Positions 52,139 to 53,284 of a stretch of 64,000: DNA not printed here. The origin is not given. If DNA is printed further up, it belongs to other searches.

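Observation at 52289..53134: Family-2 glycosyltransferase embedded between portal and scaffold/capsid genes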

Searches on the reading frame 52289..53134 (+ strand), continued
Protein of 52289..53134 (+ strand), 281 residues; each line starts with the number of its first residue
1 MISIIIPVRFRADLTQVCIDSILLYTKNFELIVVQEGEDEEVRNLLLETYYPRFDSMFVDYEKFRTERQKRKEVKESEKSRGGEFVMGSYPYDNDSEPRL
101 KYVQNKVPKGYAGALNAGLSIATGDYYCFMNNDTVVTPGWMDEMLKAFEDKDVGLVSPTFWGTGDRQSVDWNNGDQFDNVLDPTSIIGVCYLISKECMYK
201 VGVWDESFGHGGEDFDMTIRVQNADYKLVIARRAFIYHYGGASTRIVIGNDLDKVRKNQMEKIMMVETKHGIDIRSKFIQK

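Call 16: find_encoding_contigs(protein=P0014, flank=10000, max_places=2)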
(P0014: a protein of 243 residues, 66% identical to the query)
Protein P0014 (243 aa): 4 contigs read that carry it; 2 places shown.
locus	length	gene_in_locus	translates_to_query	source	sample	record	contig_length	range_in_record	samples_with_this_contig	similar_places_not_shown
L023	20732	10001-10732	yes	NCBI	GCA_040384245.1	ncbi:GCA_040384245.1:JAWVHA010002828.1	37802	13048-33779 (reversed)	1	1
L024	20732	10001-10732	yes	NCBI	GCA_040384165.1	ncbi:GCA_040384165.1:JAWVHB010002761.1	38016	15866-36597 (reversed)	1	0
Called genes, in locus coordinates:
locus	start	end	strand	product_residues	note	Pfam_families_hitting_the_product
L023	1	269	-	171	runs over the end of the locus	-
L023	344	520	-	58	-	-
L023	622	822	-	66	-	-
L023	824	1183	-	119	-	-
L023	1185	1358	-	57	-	-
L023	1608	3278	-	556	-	PF00145:DNA_methylase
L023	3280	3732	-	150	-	-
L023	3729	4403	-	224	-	-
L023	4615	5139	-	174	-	-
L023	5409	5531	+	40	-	-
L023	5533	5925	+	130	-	-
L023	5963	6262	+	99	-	-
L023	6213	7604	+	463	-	PF03237:Terminase_6N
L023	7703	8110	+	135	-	-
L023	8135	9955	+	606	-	-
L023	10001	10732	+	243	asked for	PF00535:Glycos_transf_2, PF10111:Glyco_tranf_2_2 (weak), PF13641:Glyco_tranf_2_3, PF13632:Glyco_trans_2_3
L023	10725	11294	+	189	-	-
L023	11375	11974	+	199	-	-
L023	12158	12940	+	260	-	-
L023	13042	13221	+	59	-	-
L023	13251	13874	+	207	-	-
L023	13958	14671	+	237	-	-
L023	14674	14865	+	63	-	-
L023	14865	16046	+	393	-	-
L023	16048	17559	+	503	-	-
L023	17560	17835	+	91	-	-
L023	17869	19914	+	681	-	-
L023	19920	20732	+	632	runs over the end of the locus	-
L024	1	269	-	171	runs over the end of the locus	-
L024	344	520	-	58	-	-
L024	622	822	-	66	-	-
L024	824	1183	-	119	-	-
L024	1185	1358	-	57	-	-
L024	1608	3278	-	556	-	PF00145:DNA_methylase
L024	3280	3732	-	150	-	-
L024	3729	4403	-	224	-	-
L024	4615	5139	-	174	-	-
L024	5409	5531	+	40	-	-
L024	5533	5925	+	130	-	-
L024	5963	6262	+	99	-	-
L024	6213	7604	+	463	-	PF03237:Terminase_6N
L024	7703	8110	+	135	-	-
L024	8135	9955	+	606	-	-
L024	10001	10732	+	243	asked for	PF00535:Glycos_transf_2, PF10111:Glyco_tranf_2_2 (weak), PF13641:Glyco_tranf_2_3, PF13632:Glyco_trans_2_3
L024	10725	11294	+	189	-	-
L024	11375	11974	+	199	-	-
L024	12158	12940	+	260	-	-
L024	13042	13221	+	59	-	-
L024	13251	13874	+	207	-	-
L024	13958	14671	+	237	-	-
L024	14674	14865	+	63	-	-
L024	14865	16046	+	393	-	-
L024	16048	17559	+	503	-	-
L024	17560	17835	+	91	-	-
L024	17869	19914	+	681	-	-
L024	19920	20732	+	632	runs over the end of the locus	-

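Call 21: find_encoding_contigs(protein=P0102, flank=10000, max_places=2)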
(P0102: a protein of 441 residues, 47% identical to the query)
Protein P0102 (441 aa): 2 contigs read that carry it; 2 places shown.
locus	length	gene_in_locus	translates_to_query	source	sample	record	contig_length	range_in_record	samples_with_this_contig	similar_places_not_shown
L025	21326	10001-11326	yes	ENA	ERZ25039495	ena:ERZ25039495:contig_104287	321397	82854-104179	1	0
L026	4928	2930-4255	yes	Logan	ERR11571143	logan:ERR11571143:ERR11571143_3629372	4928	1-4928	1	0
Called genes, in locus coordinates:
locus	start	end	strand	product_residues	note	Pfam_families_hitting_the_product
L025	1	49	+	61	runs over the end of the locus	PF02416:TatA_B_E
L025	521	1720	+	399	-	PF06347:SH3_4 (faint), PF08239:SH3_3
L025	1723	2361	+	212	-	-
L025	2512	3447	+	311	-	PF00535:Glycos_transf_2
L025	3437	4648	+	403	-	PF01596:Methyltransf_3 (faint), PF13578:Methyltransf_24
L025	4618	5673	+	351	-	PF13578:Methyltransf_24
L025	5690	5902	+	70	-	-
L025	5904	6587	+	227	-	PF04765:TOD1_MUCI70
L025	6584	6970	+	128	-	-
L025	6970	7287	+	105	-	-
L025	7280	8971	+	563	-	PF00535:Glycos_transf_2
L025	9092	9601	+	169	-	-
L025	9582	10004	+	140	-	-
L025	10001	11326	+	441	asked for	PF00535:Glycos_transf_2, PF10111:Glyco_tranf_2_2 (weak), PF13641:Glyco_tranf_2_3, PF03452:Anp1 (weak)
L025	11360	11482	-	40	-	-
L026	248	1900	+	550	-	PF00535:Glycos_transf_2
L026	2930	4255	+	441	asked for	PF00535:Glycos_transf_2, PF10111:Glyco_tranf_2_2 (weak), PF13641:Glyco_tranf_2_3, PF03452:Anp1 (weak)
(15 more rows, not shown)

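Call 22: find_encoding_contigs(protein=P0054, flank=10000, max_places=2)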
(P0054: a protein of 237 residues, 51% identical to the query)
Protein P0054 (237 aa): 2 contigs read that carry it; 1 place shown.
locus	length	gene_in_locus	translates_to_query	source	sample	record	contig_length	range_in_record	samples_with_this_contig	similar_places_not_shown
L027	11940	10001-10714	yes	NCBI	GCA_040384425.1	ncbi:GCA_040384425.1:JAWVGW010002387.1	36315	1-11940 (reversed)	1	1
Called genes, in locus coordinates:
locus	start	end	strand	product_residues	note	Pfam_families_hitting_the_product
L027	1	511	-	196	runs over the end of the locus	-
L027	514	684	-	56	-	-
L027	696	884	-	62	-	-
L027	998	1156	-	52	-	-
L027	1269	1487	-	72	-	-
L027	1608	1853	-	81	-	-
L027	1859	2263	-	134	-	-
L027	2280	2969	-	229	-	-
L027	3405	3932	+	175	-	-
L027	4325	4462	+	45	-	-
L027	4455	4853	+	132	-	-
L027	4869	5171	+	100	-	-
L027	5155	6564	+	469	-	PF03237:Terminase_6N (weak)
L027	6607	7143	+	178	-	-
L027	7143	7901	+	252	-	-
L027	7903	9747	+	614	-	-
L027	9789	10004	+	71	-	-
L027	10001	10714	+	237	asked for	PF00535:Glycos_transf_2, PF10111:Glyco_tranf_2_2 (weak), PF13641:Glyco_tranf_2_3, PF13632:Glyco_trans_2_3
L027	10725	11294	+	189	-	-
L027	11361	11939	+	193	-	?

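Call 25: search_solved_structures(query=A1, max_evalue=0.001, show_alignments=2)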
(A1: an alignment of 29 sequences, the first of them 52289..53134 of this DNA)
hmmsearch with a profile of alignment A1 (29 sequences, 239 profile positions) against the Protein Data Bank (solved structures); distinct sequences matched with E-value up to 0.001: 28.
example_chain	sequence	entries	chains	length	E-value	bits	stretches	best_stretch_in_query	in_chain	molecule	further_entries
2z87_A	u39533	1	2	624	1.9e-19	72.9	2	2-130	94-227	Chondroitin synthase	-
2z86_A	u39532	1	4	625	1.9e-19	72.9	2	2-130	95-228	Chondroitin synthase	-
5hea_A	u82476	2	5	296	7.1e-15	57.9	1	2-127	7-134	Putative glycosyltransferase (GalT1)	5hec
6s22_A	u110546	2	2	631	1.1e-10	44.3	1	29-116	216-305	Polypeptide N-acetylgalactosaminyltransferase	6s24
6p61_A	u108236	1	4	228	1.4e-10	43.8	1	2-184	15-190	Glycosyltransferase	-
9jma_A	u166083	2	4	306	2e-10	43.4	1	2-100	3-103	GalNAc(5)-diNAcBac-PP-undecaprenol beta-1,3-glucosyltransferase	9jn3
1h7l_A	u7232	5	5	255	4.4e-09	39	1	1-162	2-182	SPORE COAT POLYSACCHARIDE BIOSYNTHESIS PROTEIN SPSA | PROTEIN (SPORE COAT POLYSACCHARIDE BIOSYNTHESIS PROTEIN SPSA)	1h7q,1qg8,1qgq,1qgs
3l7m_A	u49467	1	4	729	4.9e-09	38.8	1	2-129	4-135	Teichoic acid biosynthesis protein F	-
3l7i_A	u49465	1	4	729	4.9e-09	38.8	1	2-129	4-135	Teichoic acid biosynthesis protein F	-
3l7j_A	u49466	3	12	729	4.9e-09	38.8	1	2-129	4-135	Teichoic acid biosynthesis protein F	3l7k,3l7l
3bcv_A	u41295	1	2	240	9.6e-09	37.9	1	1-94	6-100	Putative glycosyltransferase protein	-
8uhv_A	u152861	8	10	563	1.9e-08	36.9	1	30-119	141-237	Glycosyl transferase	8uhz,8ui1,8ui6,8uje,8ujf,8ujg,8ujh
6h1j_A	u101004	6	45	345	1.4e-07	34.1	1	1-191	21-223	Probable ss-1,3-N-acetylglucosaminyltransferase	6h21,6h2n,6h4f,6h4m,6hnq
1xhb_A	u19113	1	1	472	1.5e-06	30.7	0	30-116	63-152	Polypeptide N-acetylgalactosaminyltransferase 1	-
8v9q_A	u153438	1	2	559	2.5e-06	30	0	30-116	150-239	Polypeptide N-acetylgalactosaminyltransferase 1 soluble form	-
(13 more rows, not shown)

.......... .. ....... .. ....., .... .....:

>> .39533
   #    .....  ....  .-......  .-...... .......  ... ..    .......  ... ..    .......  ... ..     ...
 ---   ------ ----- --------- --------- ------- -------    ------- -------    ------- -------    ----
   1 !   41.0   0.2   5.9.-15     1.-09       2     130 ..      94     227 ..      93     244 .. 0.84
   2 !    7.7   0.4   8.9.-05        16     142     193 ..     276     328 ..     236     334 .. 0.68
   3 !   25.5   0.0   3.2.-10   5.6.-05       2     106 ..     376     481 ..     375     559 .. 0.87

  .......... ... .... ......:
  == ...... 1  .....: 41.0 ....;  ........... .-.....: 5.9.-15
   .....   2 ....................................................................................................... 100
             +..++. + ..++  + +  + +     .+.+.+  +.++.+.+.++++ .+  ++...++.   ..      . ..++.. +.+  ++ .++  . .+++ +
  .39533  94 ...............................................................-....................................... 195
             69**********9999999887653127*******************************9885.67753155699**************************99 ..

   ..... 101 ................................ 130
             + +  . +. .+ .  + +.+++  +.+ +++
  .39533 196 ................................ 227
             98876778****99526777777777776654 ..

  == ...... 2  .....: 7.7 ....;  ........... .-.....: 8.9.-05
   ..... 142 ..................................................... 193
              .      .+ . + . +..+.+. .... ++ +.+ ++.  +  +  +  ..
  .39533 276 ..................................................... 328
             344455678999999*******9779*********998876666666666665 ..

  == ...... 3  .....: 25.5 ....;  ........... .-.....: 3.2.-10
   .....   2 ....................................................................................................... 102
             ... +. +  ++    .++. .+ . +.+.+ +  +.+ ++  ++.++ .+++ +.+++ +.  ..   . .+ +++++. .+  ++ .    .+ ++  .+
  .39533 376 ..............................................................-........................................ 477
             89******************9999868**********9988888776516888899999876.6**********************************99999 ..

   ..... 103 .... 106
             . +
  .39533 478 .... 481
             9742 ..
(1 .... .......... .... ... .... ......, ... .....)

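Call 32: predict_structure(alignment_id=A1)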
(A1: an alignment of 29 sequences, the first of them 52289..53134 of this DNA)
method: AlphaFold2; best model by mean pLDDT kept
length: 281 residues; sequences in the alignment: 29
mean_pLDDT: 86.0   pTM: 0.82
mean pLDDT of the five models: 86.0, 85.7, 85.0, 84.4, 83.4
residues with pLDDT >= 90: 176; 70-90: 64; 50-70: 26; < 50: 15
segments of 3 or more residues with pLDDT < 50: 82-96
pLDDT, mean of each block of 10 residues (from residue 1): 95 96 95 95 91 61 66 71 39 48 92 95 97 95 98 96 75 88 91 98 91 94 98 93 84 90 94 85 69
secondary structure, 60 per line:
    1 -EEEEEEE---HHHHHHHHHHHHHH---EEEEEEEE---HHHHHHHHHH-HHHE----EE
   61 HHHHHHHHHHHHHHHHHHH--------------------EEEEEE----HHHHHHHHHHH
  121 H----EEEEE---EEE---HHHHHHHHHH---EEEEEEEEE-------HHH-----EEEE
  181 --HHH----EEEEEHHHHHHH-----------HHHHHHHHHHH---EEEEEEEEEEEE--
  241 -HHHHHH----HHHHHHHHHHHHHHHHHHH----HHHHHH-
elements in order: E2-8 H12-25 E29-36 H40-49 H61-79 E100-105 H110-121 E126-130 E134-136 H140-149 E153-161 E177-180 E190-194 H195-201 H213-223 E227-238 H242-247 H252-270 H275-280

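Call 35: find_related_loci(query=A1, collection=viral_contigs, flank=7000)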
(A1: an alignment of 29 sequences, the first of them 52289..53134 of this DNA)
Query A1 (281 aa) in viral_contigs; peptide patterns used: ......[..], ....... (x = any residue, [..] = any of these).
15 stretches matched a pattern; 7 encode a relative of the query (tblastn E <= 1e-3); 7 distinct loci.
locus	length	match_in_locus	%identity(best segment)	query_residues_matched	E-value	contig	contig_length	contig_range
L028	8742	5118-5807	49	2-275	5e-86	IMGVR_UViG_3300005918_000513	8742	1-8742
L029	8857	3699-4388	49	2-275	3e-86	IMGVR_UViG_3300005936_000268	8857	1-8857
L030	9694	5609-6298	52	1-273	1e-85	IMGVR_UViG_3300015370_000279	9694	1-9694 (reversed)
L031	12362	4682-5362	45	1-272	1e-69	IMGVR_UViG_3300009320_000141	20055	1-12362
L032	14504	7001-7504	32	100-245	6e-24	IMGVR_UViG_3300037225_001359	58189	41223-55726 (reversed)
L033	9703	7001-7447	32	102-273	1e-19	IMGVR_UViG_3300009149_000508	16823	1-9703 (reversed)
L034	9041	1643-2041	24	111-244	1e-6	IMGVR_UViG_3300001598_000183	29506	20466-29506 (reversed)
